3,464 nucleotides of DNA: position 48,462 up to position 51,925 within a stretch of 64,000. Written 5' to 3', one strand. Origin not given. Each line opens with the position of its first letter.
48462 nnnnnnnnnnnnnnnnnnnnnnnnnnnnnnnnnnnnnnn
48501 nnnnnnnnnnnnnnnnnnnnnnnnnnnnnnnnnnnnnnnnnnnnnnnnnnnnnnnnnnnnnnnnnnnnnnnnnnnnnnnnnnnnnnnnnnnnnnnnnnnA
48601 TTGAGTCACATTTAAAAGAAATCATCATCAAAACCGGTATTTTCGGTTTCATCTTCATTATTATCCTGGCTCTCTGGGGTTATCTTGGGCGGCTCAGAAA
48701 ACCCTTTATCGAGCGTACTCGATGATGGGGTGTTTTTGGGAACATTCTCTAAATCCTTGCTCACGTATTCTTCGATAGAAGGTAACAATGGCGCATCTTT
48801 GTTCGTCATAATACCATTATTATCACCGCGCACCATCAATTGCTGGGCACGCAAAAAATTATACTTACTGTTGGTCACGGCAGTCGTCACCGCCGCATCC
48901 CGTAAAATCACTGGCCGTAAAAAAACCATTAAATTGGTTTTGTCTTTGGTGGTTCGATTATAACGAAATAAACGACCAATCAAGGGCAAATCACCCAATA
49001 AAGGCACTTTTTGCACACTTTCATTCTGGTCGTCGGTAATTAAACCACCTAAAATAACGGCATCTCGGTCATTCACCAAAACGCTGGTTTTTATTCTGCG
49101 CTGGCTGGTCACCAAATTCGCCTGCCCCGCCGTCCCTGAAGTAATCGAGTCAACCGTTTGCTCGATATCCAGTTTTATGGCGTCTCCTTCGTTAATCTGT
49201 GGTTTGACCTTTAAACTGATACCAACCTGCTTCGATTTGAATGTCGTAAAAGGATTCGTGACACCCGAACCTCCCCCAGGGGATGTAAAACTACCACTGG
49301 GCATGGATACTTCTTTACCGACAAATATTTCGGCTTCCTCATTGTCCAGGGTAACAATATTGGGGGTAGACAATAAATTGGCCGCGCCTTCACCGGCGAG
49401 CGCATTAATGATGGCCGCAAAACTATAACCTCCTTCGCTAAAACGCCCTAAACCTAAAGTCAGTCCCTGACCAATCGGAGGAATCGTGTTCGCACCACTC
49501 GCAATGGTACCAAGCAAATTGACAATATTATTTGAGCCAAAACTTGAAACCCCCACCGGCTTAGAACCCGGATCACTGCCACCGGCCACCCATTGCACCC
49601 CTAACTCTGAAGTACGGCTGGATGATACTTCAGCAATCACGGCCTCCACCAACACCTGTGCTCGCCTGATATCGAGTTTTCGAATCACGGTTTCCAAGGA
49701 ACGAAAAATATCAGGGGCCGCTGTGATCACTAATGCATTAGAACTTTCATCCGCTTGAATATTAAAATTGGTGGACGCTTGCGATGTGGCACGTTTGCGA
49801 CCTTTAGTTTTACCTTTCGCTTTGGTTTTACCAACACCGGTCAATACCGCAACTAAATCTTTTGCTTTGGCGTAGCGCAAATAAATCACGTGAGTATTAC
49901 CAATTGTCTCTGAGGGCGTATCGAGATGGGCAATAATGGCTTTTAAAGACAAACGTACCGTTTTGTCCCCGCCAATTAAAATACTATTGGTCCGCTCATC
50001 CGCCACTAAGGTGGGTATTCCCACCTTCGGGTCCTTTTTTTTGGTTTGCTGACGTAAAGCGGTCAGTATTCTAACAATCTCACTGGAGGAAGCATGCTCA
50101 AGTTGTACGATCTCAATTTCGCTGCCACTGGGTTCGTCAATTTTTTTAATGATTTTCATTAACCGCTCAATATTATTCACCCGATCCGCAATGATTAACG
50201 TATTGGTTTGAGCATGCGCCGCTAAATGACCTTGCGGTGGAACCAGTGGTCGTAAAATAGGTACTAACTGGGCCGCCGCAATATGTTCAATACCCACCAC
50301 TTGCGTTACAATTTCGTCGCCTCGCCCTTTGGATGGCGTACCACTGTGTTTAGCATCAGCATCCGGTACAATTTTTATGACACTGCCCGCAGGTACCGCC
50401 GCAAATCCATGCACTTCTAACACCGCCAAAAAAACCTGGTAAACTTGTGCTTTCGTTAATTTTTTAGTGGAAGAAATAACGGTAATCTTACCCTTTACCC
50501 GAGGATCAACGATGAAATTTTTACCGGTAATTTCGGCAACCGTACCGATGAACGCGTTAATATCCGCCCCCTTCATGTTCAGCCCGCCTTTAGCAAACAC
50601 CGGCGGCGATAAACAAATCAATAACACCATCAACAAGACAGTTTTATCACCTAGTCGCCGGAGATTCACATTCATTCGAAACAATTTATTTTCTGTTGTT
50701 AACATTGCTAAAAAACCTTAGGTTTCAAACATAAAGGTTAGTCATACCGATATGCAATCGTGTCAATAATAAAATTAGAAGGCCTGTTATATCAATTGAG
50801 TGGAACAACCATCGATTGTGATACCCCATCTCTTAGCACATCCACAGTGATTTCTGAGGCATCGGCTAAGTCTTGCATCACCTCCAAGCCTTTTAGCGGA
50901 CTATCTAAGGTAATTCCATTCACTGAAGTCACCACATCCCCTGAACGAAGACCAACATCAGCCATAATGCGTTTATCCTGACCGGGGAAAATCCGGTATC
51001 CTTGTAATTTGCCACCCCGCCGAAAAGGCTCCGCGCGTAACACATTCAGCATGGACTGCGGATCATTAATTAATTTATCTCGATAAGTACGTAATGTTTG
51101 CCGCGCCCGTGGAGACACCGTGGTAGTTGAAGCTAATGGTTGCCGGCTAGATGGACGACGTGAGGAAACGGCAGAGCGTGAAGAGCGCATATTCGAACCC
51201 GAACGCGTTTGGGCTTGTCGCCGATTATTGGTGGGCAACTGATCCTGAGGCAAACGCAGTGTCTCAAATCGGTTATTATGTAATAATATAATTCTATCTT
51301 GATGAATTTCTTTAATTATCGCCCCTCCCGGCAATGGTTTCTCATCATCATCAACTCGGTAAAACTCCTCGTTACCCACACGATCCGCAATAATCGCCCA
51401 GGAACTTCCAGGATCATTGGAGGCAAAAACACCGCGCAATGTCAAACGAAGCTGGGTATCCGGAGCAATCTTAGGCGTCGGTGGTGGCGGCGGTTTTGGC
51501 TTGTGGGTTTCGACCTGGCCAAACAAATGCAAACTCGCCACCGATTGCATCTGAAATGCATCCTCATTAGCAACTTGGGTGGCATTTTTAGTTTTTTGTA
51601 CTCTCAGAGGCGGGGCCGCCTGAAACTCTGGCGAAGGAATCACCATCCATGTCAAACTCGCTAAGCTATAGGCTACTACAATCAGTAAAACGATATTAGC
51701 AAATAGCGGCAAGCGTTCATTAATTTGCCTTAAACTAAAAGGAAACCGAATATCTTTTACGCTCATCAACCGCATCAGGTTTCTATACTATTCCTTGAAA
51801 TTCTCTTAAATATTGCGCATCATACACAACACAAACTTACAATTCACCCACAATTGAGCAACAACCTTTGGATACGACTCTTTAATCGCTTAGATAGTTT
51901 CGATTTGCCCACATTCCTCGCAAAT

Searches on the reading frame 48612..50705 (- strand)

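Call 72: search_protein_families(library=pfam, proteins=[window:48612-50705:-], max_evalue=0.000001)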
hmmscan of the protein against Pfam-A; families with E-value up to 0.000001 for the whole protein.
window:48612-50705:- (697 aa): 3 families
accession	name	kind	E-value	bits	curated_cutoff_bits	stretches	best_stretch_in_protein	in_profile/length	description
PF00263.26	Secretin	-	1.2e-47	162.1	27.5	1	435-602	1-169/169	Bacterial type II and III secretion system protein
PF03958.22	Secretin_N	-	2e-40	137.3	28.2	3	271-350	1-69/69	Bacterial type II/III secretion system short domain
PF21305.2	type_II_gspD_N0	-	8.3e-30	102.9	27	1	42-112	1-71/71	GspD-like, N0 domain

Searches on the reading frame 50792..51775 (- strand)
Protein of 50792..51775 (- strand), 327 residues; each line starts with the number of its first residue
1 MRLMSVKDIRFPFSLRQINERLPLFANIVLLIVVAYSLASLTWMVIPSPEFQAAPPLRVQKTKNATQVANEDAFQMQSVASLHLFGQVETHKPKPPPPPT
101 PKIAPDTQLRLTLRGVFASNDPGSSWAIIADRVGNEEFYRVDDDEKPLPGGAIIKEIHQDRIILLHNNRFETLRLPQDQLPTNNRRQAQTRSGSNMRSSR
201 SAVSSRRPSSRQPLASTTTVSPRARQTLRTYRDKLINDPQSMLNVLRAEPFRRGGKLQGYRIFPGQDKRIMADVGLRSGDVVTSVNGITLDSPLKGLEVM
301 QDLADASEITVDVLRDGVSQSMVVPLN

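Call 72: search_protein_families(library=pfam, proteins=[window:50792-51775:-], max_evalue=0.000001)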
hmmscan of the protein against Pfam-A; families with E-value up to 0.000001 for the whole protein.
window:50792-51775:- (327 aa): 1 family
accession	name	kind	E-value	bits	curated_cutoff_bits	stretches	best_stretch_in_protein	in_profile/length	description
PF11356.14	T2SSC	-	2.3e-31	109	27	1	29-175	2-141/141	Type II secretion system protein C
